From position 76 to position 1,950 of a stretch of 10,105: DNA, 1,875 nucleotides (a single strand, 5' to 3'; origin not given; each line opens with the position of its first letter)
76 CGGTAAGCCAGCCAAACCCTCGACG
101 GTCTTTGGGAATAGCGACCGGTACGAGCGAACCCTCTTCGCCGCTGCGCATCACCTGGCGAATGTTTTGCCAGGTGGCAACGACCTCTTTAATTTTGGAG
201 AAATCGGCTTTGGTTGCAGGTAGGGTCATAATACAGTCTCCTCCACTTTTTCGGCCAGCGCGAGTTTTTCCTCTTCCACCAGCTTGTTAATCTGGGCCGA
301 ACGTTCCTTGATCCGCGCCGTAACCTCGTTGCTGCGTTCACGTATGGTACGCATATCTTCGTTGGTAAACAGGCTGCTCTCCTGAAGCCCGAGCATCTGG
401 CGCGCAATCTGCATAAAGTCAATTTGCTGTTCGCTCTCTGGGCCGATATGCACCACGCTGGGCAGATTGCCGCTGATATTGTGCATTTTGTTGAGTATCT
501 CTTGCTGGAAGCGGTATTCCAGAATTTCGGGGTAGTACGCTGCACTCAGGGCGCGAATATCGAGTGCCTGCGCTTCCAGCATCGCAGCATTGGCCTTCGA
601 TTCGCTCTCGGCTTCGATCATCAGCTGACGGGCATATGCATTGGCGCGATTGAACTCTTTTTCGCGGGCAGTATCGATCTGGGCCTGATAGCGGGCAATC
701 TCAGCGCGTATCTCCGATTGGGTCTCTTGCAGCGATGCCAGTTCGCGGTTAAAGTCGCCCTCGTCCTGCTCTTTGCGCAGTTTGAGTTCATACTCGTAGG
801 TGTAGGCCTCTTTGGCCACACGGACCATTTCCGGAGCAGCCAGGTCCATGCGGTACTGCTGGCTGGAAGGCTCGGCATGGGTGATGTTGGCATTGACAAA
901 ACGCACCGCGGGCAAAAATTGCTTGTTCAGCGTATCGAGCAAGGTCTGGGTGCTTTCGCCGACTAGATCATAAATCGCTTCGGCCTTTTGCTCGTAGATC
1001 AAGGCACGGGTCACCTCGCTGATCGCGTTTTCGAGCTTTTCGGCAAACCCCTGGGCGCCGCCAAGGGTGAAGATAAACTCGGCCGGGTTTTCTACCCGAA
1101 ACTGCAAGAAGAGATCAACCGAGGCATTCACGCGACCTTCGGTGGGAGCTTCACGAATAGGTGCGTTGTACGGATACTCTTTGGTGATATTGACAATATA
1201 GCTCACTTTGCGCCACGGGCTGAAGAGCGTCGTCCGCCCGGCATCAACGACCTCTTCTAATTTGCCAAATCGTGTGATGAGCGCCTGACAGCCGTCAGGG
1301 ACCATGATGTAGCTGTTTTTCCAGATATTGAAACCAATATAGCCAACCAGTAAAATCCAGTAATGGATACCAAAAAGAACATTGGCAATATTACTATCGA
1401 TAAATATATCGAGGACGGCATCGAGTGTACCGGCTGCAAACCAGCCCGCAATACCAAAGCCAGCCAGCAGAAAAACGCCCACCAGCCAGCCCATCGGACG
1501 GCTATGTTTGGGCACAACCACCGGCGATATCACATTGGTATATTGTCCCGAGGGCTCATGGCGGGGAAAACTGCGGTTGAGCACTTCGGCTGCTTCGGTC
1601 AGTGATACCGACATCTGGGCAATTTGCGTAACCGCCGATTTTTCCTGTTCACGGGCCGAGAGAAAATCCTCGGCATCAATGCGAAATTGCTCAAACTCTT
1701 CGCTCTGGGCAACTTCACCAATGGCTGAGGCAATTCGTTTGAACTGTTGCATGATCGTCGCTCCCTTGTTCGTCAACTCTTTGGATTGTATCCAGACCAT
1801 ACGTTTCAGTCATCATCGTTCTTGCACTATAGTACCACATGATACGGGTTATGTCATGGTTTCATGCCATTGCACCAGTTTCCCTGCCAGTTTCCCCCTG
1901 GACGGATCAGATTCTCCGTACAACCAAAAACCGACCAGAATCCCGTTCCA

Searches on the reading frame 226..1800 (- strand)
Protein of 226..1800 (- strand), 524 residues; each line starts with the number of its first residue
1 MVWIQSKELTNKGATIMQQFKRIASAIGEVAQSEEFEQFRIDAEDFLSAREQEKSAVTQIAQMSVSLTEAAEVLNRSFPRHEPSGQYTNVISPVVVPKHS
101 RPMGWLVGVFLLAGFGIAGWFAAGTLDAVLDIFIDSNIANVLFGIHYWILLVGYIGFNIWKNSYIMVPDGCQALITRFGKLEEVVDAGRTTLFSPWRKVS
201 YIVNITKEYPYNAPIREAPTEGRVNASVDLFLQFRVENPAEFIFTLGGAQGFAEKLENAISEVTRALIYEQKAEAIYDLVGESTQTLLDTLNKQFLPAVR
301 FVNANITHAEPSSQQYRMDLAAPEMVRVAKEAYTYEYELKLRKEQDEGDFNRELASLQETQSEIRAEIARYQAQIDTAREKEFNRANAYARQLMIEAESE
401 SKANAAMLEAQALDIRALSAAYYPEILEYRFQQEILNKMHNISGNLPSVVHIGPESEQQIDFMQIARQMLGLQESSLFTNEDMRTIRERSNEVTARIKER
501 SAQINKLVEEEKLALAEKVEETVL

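Call 3: search_protein_families(library=pfam, proteins=[window:226-1800:-], max_evalue=0.01)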
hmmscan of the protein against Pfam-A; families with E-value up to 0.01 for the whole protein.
window:226-1800:- (524 aa): 1 family
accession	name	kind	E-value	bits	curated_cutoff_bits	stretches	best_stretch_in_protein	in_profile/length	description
PF01145.31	Band_7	-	7.9e-11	42.8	23.6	1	167-325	3-160/176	SPFH domain / Band 7 family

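Call 4: search_protein_families(library=ncbifam, proteins=[window:226-1800:-], max_evalue=0.01)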
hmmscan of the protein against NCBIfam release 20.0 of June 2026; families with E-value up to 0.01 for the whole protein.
window:226-1800:- (524 aa): 1 family
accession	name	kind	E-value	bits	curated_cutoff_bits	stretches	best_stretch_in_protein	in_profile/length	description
TIGR01933.1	hflK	equivalog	9.3e-06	25.3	159.4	1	171-313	8-149/261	FtsH protease activity modulator HflK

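Call 58: find_encoding_contigs(protein=window:226-1800:-, flank=10000, max_places=6)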
Protein window:226-1800:- (524 aa): no gene with exactly this product is on record in the collection.
